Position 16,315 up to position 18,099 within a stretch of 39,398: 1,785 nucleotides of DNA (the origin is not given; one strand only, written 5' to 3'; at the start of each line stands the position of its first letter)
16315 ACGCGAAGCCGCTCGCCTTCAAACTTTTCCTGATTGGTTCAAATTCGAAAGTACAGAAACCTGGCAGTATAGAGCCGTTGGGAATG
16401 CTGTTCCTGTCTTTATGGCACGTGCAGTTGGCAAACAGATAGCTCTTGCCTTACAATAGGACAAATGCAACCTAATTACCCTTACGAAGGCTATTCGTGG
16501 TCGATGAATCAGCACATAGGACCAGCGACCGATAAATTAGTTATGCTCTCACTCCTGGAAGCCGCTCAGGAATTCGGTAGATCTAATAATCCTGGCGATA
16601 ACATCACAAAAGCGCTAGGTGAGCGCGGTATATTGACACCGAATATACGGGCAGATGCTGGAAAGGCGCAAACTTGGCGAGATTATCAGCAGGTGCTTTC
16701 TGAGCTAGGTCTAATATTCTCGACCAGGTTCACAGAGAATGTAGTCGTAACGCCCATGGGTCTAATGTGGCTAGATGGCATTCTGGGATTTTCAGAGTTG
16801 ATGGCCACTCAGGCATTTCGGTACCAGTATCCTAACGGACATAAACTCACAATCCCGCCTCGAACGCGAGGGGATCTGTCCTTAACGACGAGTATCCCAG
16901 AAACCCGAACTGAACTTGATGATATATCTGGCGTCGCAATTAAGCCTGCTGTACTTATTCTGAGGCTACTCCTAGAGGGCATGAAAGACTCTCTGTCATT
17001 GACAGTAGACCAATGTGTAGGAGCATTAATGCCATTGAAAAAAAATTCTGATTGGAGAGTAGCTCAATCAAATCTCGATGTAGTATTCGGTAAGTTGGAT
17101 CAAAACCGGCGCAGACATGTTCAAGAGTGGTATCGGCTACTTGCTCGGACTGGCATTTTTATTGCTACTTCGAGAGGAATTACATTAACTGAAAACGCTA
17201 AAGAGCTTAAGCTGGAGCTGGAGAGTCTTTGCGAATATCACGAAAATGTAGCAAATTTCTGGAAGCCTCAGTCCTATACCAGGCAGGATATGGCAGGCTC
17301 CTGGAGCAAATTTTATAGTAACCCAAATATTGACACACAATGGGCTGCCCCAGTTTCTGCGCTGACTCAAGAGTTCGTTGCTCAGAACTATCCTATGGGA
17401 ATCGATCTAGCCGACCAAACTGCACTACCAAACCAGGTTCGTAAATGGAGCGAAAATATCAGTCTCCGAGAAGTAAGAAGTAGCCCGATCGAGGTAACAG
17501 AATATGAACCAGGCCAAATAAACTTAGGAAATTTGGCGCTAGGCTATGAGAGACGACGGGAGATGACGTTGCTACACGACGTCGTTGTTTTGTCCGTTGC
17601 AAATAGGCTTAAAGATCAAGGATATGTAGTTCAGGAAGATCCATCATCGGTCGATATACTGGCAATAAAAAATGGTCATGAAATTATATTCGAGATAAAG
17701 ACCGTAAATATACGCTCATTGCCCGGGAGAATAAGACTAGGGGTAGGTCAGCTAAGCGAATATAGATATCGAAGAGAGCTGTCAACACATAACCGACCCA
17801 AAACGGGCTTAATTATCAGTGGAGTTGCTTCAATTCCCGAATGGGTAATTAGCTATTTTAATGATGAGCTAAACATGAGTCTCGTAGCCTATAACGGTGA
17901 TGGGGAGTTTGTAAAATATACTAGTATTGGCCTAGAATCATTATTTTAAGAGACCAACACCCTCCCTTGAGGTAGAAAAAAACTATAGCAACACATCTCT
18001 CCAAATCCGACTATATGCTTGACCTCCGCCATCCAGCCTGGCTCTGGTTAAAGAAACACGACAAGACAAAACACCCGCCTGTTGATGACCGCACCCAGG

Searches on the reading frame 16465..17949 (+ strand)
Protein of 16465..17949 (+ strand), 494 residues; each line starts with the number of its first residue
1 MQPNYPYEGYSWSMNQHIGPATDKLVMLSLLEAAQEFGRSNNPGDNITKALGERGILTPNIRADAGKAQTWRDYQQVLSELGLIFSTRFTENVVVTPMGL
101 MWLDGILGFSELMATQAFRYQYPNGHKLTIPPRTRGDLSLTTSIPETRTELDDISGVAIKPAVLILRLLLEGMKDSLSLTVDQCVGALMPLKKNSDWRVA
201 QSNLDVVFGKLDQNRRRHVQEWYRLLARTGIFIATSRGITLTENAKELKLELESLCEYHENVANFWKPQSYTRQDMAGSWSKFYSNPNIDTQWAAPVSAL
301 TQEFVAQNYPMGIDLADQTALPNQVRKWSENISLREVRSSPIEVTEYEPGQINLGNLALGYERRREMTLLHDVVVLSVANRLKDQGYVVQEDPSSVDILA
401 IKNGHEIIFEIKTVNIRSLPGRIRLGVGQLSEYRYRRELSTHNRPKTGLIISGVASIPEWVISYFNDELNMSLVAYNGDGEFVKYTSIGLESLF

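Call 7: search_protein_families(library=pfam, proteins=[window:16465-17949:+], max_evalue=0.01)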
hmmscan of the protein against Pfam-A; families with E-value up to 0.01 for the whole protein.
window:16465-17949:+ (494 aa): 0 families
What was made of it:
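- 16465..17949 (+): Cognate restriction endonuclease candidate (494 aa, PD-(D/E)xK C-terminal domain). It has no Pfam hit of its own (call 7).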

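Call 17: search_protein_families(library=ncbifam, proteins=[window:16465-17949:+], max_evalue=0.01)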
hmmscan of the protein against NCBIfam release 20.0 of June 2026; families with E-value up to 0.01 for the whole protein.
window:16465-17949:+ (494 aa): 1 family
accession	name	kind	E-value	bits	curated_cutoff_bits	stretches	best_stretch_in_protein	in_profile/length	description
NF006270.0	PRK08419.1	equivalog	0.0043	16.4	248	1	158-250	5-99/298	lipid A biosynthesis lauroyl acyltransferase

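Call 30: search_solved_structures(query=window:16465-17949:+, max_evalue=1)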
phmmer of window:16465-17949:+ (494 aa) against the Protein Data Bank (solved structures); distinct sequences matched with E-value up to 1: 2.
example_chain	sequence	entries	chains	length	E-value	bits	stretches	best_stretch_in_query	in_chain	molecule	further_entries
4iuq_B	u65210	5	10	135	0.19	13.5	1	325-384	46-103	SAWADEE HOMEODOMAIN HOMOLOG 1 | SHH1 SAWADEE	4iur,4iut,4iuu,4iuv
4iup_A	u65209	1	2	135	0.35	12.6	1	325-384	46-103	SAWADEE HOMEODOMAIN HOMOLOG 1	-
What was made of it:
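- On Type II restriction-modification system: The window protein has no family hit itself, no solved relative was found (calls 7, 17, 30), and there is no activity data.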

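Call 31: search_dna_similar(query=window:16465-17949:+, collection=plasmids, mode=protein, max_evalue=0.001, max_rows=15)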
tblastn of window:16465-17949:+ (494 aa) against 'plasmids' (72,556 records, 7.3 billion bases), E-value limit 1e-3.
Records with a match: 2; places in all: 2; records where one place covers at least 80% of the query: 1.
Best place of each record, by identity: <60% 2.
By first word of the organism name: Nostoc 1; Roseateles 1.
By predicted mobility (MOB-suite, as given by PLSDB): mobilizable 1; conjugative 1.
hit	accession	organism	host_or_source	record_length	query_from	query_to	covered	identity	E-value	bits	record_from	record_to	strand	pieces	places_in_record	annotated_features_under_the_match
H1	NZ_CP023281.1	Nostoc sp. CENA543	cell culture,Brazilian saline-alkaline ...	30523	6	491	98%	40.6%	1e-107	358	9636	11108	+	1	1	hypothetical protein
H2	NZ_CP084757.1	Roseateles sp. XES5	Xenopus laevis,bacterial culture,swab ...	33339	356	471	23%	30.2%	4e-10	70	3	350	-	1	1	none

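Call 32: get_annotated_region(hit=H1, flank=4000)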
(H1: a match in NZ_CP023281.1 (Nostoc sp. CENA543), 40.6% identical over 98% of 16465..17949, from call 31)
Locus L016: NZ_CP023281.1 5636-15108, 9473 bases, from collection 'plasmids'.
description: Nostoc sp. CENA543 plasmid pCENA543e, complete sequence
organism: Nostoc sp. CENA543 (NCBI taxid 1869241)
taxonomy: Bacteria; Cyanobacteriota; Cyanophyceae; Nostocales; Nostocaceae; Nostoc; Nostoc sp. CENA543
host: -; source: cell culture,Brazilian saline-alkaline lake; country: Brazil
typing (MOB-suite, as given by PLSDB): mobilizable; relaxase MOBP
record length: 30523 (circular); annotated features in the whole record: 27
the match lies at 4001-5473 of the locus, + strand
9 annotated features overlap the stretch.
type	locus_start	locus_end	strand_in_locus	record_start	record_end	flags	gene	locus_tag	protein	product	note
CDS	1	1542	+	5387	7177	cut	-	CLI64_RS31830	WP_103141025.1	ATP-binding protein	-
CDS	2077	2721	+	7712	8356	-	-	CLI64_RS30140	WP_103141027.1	site-specific integrase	GO:0015074 - DNA integration [Evidence IEA]; GO:0006310 - DNA recombination [Evidence IEA]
CDS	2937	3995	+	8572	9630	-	-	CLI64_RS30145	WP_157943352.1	DNA cytosine methyltransferase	GO:0006304 - DNA modification [Evidence IEA]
CDS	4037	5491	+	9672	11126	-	-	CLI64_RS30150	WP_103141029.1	hypothetical protein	-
CDS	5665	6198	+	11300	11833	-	-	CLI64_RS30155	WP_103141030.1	helix-turn-helix domain-containing protein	-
CDS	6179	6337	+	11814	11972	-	-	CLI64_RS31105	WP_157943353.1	hypothetical protein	-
CDS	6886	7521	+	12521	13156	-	-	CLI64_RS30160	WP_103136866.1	recombinase family protein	GO:0006310 - DNA recombination [Evidence IEA]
CDS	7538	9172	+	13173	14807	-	-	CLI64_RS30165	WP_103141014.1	DDE-type integrase/transposase/recombinase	-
CDS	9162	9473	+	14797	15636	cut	-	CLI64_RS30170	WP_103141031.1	AAA family ATPase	-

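Call 33: find_homologous_proteins(query=window:16465-17949:+, max_evalue=0.00001)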
Query window:16465-17949:+ (494 aa): 298 proteins with E <= 0.00001 among 8000 candidates; the best 120 are listed.
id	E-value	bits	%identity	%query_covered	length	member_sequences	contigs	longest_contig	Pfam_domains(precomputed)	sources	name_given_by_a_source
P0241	4.0e-292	987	100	89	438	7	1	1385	-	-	-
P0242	8.7e-133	462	46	98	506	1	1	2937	-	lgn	-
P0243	1.0e-132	461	46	100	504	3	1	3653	-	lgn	-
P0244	6.0e-130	452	45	99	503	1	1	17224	-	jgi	jgi:hypothetical protein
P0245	1.1e-128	448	44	99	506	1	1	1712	-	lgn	-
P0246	7.6e-127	442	46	100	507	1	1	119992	-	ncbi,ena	-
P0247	1.0e-126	442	44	99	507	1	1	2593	-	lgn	-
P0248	7.0e-126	439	44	99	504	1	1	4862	-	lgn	-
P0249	1.2e-125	438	44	98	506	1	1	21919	-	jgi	jgi:hypothetical protein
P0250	1.2e-125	438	45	96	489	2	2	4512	-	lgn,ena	-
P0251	1.7e-125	438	44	98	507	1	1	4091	-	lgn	-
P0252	3.0e-125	437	44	99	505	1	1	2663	-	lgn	-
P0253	3.2e-124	433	44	98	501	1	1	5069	-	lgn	-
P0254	3.2e-123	430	45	99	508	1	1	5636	-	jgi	jgi:hypothetical protein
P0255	2.0e-121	424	44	97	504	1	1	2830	-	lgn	-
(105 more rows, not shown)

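Call 35: find_related_loci(query=A2, collection=genome_contigs, flank=2500)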
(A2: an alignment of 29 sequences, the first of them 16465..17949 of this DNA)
Query A2 (494 aa) in genome_contigs; peptide patterns used: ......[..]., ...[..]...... (x = any residue, [..] = any of these).
94 stretches matched a pattern; 58 encode a relative of the query (tblastn E <= 1e-3); 58 distinct loci.
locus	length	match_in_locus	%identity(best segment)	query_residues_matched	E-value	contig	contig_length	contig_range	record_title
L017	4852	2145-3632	42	4-492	6e-128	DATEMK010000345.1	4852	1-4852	MAG TPA_asm: Bacteroidia bacterium isolate SMAG_U8940 k141_1122676, whole genome shotgun sequence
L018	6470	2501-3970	41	5-491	1e-116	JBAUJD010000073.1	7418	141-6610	MAG: Thermosynechococcaceae cyanobacterium isolate MFD12179_ilm_asm_bin10 k127_54889, whole genome shotgun sequence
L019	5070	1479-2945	42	6-491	2e-116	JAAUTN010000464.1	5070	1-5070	MAG: Leptolyngbyaceae cyanobacterium SM1_4_3 NODE_7850_length_5070_cov_2.585474, whole genome shotgun sequence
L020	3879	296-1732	42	6-480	8e-117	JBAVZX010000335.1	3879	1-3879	MAG: Phormidium sp. isolate MFD04603_ilm_asm_bin3 k127_12517, whole genome shotgun sequence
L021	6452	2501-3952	41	6-486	2e-113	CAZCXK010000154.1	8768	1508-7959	MAG TPA_asm: uncultured bacterium isolate SRP072547_co1_340 genome assembly, contig: NODE_16427_length_8768_cov_14.07092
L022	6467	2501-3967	40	6-491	4e-113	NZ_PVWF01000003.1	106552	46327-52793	Pleurocapsa sp. CCALA 161 NODE_5_length_106552_cov_11.0284_ID_48257, whole genome shotgun sequence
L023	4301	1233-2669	40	5-479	2e-113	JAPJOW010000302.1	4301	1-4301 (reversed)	MAG: Aliterella sp. RAGGC_92 NODE_7542_length_4301_cov_8.219972, whole genome shotgun sequence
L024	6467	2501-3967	40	6-491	3e-111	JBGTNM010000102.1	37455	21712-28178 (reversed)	MAG: Microcystaceae cyanobacterium isolate JTS-RE388 k141_4764358, whole genome shotgun sequence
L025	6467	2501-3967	40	6-491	5e-110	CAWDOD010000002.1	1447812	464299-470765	MAG: uncultured cyanobacterium isolate MFD03250.bin.1.52 genome assembly, contig: contig_14544, whole genome shotgun seq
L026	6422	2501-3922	39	6-475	4e-108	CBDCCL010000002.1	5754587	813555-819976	MAG: Waterburya sp. isolate eb289601-778f-4048-8397-0450b9cb4c95 genome assembly, contig: contig_2, whole genome shotgun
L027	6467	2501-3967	42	6-491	6e-116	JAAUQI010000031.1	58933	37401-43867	MAG: Leptolyngbyaceae cyanobacterium RM1_1_2 NODE_155_length_58933_cov_10.017124, whole genome shotgun sequence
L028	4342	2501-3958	40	14-494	1e-106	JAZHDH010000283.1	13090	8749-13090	MAG: Pseudodesulfovibrio sp. isolate Bin21Zod NODE_628_length_13090_cov_240.053241, whole genome shotgun sequence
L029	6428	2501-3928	40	4-475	2e-106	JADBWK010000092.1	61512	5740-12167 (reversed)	MAG: Pseudanabaena sp. M085S1SP2A07QC M085S1_92, whole genome shotgun sequence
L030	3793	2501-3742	39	6-415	2e-87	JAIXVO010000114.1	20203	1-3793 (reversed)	MAG: Cyanobacteriota bacterium isolate D1_MAG_00067 pond_D1_MAG_00067_000000000809, whole genome shotgun sequence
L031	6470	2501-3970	41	6-491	5e-107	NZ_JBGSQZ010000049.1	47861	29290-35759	MAG: Chamaesiphon sp. isolate JTS-AC345 k141_3291858, whole genome shotgun sequence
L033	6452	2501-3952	36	1-475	3e-74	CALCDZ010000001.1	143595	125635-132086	MAG TPA_asm: uncultured bacterium isolate SRR6231216_bin.15_CONCOCT_v1.1_MAG genome assembly, contig: ERZ650311.7, whole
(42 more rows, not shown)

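Call 46: find_related_loci(query=A2, collection=metagenome_contigs, flank=2500)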
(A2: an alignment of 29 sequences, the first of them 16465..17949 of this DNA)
Query A2 (494 aa) in metagenome_contigs; peptide patterns used: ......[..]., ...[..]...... (x = any residue, [..] = any of these).
134 stretches matched a pattern; 105 encode a relative of the query (tblastn E <= 1e-3); the best 80 are kept; 80 distinct loci.
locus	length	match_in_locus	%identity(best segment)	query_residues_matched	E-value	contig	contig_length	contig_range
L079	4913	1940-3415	42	3-487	1e-125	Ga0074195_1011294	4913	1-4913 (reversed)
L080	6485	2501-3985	41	6-491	1e-114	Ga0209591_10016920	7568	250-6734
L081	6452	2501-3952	41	6-486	3e-114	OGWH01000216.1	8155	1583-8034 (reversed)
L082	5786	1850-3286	42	6-480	8e-113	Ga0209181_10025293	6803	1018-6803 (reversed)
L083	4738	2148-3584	42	6-480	2e-113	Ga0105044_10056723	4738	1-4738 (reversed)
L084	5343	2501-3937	42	6-480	8e-113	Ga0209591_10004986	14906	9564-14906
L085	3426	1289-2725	40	5-479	3e-112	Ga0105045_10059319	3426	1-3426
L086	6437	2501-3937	40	6-480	3e-109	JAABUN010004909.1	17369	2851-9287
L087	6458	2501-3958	39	6-491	2e-106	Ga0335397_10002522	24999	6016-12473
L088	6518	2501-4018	41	6-494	5e-104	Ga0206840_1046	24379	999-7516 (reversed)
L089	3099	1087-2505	39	6-474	6e-106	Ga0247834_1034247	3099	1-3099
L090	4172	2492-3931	40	6-482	3e-101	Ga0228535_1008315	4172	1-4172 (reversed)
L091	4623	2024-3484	39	5-484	1e-96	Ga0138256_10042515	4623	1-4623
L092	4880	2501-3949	35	3-478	6e-86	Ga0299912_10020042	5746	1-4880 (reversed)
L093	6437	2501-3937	36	1-475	7e-84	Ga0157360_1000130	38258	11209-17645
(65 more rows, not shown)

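Call 60: search_protein_families(library=pfam, proteins=[L033:1064-1390:+, L033:1434-2504:+, L033:2501-4021:+, L033:4427-4990:+, L033:5198-6328:-, L033:179-511:-, L033:295-645:+, L033:746-1168:-], max_evalue=0.01)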
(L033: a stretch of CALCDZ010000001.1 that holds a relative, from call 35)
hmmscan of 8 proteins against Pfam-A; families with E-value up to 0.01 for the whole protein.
L033:1064-1390:+ (108 aa): 0 families

L033:1434-2504:+ (356 aa): 1 family
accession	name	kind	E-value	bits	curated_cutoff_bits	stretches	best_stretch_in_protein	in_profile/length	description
PF00145.23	DNA_methylase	-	8.1e-68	229.7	22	1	35-348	2-323/324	C-5 cytosine-specific DNA methylase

L033:2501-4021:+ (506 aa): 1 family
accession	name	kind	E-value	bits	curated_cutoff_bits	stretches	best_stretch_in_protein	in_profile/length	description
PF09491.16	RE_AlwI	-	0.00049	19.6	23.1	1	75-125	1-53/441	AlwI restriction endonuclease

L033:4427-4990:+ (187 aa): 0 families

L033:5198-6328:- (376 aa): 13 families
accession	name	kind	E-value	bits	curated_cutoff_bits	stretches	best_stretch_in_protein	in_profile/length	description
PF07724.20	AAA_2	-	4.8e-68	228.8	27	1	103-279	1-165/166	AAA domain (Cdc48 subfamily)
PF10431.15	ClpB_D2-small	-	5.2e-29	100.5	21.9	1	286-366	1-81/81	C-terminal, D2-small domain, of ClpB protein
PF07728.20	AAA_5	-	8.3e-13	49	22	1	108-229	2-125/139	AAA domain (dynein-related subfamily)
PF00004.35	AAA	-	9.7e-10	39.4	21.2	1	109-227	2-110/131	ATPase family associated with various cellular activities (AAA)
PF13401.12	AAA_22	-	2.9e-07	31.3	27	1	106-203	6-110/130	AAA domain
PF00158.32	Sigma54_activat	-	6.4e-06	26.4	20.2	1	106-225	23-142/168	Sigma-54 interaction domain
PF13191.12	AAA_16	-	0.00046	21.2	32.6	1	76-133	1-52/167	AAA ATPase domain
PF13173.12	AAA_14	-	0.0012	19.3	27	1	109-204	6-88/129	AAA domain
PF13177.12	DNA_pol3_delta2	-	0.0021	18.5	27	0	100-201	14-125/161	DNA polymerase III, delta subunit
PF12775.13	AAA_7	-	0.0043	17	25.8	1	107-156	35-84/181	P-loop containing dynein motor region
PF07726.17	AAA_3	-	0.005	17.2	27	0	179-226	64-111/131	ATPase family associated with various cellular activities (AAA)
PF06414.18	Zeta_toxin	-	0.0054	16.6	22.3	0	102-172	14-86/199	Zeta toxin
PF20720.3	nSTAND3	-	0.0072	16.5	27.2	0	108-143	20-55/155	Novel STAND NTPase 3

L033:179-511:- (110 aa): 0 families

L033:295-645:+ (116 aa): 0 families

L033:746-1168:- (140 aa): 0 families
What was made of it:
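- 16465..17949 (+): Some homologues hit RE_AlwI or BpuJI_N (calls 33, 60).
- On Type II restriction-modification system: Some homologues have weak RE_AlwI or BpuJI_N hits (calls 33, 60).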

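Call 63: find_related_loci(query=A2, collection=viral_contigs, flank=2500)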
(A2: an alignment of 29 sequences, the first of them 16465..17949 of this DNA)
Query A2 (494 aa) in viral_contigs; peptide patterns used: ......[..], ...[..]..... (x = any residue, [..] = any of these).
66 stretches matched a pattern; 6 encode a relative of the query (tblastn E <= 1e-3); 6 distinct loci.
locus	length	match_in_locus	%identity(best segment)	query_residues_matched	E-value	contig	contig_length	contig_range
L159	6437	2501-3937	36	1-475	8e-85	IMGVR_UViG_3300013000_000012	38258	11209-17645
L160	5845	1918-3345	31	6-475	4e-64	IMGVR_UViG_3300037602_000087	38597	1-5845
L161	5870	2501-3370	33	1-286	6e-41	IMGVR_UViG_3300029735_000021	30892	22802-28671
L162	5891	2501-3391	29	1-293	4e-40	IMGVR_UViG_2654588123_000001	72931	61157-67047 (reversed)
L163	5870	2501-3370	32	1-286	4e-38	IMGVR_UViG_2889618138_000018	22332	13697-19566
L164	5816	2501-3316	30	1-284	9e-35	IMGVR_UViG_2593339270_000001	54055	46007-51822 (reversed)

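Call 108: find_encoding_contigs(protein=P0244, flank=3500, max_places=2)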
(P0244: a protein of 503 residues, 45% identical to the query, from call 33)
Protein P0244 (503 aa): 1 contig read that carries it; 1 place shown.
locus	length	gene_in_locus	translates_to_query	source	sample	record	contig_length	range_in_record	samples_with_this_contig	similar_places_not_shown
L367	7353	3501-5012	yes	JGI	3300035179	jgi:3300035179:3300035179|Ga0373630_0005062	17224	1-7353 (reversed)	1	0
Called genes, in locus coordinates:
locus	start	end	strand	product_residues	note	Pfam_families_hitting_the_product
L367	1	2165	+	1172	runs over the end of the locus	PF13401:AAA_22 (faint), PF05970:PIF1, PF13086:AAA_11 (faint), PF13245:AAA_19, PF13604:AAA_30, PF01443:Viral_helicase1 (faint), PF13538:UvrD_C_2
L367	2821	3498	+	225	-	PF00145:DNA_methylase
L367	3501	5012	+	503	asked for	-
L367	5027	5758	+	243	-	PF00730:HhH-GPD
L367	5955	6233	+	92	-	PF01527:HTH_Tnp_1, PF13384:HTH_23 (weak), PF13518:HTH_28 (faint)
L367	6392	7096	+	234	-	PF13276:HTH_21, PF00665:rve, PF13683:rve_3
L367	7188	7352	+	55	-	?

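Call 109: find_encoding_contigs(protein=P0246, flank=3500, max_places=2)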
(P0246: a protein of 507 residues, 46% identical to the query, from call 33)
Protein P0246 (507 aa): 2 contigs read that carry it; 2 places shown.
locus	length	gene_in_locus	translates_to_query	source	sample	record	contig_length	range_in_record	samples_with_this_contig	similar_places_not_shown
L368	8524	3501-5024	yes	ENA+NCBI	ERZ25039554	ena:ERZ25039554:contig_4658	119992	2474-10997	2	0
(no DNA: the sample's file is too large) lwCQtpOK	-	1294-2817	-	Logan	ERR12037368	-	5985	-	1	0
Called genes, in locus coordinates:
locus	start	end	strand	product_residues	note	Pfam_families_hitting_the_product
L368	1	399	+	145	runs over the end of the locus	-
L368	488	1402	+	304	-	-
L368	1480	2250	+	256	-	-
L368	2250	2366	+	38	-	-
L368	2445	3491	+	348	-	PF00145:DNA_methylase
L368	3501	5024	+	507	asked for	-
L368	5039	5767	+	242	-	PF00730:HhH-GPD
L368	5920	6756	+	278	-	PF12728:HTH_17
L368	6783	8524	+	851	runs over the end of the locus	PF24885:TPR_NPHP3, PF13374:TPR_10, PF13424:TPR_12, PF17874:TPR_MalT, PF13374:TPR_10, PF13424:TPR_12, PF24885:TPR_NPHP3, PF13374:TPR_10, +14 more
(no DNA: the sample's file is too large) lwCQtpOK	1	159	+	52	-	?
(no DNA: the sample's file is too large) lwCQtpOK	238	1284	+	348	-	PF00145:DNA_methylase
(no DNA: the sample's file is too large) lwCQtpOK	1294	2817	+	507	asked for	-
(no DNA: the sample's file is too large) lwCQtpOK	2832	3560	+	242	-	PF00730:HhH-GPD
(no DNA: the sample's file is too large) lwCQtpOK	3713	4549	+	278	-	PF12728:HTH_17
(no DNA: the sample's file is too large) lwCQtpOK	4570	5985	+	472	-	?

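Call 110: find_encoding_contigs(protein=P0243, flank=3500, max_places=2)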
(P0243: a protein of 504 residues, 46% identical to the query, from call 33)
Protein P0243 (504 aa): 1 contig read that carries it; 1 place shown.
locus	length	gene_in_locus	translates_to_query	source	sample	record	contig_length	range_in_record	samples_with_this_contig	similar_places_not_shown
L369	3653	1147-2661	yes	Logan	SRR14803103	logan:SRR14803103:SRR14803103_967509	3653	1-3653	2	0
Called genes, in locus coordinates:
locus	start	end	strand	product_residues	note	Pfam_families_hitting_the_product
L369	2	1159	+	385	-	?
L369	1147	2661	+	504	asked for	-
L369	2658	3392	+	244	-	PF00730:HhH-GPD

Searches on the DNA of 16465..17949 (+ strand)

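Call 37: search_rna_families(sources=[L016, L017, L018, L019, L020, L021, L022, L023, L024, L025, L026, L027, L028, L029, L030, L031, L032, L033, L034, L035], threshold=gathering)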
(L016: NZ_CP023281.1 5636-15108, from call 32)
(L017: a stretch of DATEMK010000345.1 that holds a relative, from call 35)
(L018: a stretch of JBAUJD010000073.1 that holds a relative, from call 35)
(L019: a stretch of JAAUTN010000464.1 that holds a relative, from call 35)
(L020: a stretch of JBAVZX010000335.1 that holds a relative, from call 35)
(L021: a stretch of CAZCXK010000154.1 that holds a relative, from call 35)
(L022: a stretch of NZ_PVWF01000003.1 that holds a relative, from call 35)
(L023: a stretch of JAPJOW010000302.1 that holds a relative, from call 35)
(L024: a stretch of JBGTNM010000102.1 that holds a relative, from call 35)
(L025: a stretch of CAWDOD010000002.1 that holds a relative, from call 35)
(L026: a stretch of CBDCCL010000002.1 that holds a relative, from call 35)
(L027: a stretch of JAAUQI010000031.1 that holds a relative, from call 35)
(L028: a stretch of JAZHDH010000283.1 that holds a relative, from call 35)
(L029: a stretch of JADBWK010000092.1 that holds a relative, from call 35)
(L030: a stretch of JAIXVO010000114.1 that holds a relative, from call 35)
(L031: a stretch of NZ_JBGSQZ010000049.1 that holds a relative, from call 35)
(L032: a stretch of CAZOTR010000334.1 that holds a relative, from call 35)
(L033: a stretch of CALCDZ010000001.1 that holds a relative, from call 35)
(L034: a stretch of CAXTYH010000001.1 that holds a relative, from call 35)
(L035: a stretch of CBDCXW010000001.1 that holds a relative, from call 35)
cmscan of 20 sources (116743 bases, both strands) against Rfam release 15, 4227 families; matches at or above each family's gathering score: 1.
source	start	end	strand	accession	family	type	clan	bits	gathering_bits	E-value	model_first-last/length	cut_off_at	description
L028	942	1014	+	RF00005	tRNA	Gene; tRNA;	CL00001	71.1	29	2.8e-13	1-71/71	no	tRNA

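Call 53: search_rna_families(source=L033, start=600, end=1500, threshold=evalue, max_evalue=1, show_alignments=3)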
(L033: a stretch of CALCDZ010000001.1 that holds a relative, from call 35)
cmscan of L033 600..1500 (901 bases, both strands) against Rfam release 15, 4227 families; matches with E-value up to 1: 3.
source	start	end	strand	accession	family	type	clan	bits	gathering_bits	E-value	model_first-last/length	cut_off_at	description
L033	838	988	+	RF00162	SAM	Cis-reg; riboswitch;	CL00012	42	44.4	5.1e-08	1-108/108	no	SAM riboswitch aptamer (S box leader)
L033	619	640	+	RF01322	CRISPR-DR9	Gene; CRISPR;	-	18.4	45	0.41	5-26/37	no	CRISPR RNA direct repeat element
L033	619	640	-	RF01322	CRISPR-DR9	Gene; CRISPR;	-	17.9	45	0.59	5-26/37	no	CRISPR RNA direct repeat element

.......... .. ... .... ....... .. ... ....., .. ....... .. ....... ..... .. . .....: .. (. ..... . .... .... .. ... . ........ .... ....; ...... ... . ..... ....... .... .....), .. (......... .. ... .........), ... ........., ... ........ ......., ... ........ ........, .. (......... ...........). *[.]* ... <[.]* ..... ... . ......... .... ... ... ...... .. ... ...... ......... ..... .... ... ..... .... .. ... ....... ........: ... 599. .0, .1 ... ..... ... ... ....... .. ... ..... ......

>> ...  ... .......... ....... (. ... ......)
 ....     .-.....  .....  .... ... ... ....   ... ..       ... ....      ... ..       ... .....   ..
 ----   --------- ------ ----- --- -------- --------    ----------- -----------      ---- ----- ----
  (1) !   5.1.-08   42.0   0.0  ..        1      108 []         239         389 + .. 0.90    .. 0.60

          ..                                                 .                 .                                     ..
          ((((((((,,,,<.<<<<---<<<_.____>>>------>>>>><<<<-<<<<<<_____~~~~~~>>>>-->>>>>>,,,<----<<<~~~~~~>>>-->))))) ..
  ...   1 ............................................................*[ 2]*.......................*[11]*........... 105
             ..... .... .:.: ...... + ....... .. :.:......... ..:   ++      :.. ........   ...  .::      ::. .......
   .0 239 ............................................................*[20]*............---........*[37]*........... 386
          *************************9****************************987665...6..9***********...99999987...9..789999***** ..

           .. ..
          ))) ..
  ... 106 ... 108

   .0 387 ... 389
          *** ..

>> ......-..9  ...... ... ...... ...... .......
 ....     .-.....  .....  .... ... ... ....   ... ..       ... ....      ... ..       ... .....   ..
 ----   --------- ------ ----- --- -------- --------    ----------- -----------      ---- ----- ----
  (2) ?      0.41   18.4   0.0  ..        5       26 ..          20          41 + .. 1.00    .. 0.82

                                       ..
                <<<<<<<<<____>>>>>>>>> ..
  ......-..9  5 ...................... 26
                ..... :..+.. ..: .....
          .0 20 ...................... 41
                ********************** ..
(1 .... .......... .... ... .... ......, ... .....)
